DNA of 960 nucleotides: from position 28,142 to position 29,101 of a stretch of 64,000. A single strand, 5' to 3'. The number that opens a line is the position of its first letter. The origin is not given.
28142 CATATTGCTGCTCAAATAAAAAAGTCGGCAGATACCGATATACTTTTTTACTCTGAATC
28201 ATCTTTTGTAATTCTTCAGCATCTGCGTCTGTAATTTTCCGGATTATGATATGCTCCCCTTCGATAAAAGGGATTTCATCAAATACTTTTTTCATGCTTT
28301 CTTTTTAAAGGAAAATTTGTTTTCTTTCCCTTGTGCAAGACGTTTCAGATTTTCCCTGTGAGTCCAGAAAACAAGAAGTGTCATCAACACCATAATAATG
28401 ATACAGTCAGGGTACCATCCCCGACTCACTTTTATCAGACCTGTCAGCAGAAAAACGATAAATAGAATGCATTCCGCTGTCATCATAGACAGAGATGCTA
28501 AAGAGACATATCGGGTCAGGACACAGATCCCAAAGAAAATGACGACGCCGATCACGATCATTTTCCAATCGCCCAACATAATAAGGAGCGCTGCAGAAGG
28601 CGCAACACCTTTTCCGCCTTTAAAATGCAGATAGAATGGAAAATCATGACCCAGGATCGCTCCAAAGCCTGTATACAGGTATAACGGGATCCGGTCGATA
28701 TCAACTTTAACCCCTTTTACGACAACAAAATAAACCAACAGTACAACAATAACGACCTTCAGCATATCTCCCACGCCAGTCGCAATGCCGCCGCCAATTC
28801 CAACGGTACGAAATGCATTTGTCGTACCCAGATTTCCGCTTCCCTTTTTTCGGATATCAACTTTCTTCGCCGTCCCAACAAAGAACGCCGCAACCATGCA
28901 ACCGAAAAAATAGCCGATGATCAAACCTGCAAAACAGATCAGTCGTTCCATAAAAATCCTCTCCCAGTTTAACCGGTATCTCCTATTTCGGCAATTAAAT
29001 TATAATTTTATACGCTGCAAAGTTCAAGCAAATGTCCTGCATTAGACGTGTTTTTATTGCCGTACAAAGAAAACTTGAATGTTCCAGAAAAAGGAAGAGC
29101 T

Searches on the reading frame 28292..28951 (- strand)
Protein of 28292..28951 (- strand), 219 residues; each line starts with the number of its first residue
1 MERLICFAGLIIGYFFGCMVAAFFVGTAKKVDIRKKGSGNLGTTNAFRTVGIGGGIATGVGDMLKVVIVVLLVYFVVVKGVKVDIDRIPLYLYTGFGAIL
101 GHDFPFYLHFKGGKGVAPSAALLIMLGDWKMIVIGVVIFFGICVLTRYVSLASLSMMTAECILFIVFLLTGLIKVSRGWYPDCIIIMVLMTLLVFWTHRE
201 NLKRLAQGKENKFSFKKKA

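Call 28: search_protein_families(library=pfam, proteins=[window:28292-28951:-])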
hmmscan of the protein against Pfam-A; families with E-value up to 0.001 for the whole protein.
window:28292-28951:- (219 aa): 1 family
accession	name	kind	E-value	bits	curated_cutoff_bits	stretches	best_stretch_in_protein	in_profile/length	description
PF02660.20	G3P_acyltransf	-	1.5e-44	152.4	24.1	1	12-205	1-164/164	Glycerol-3-phosphate acyltransferase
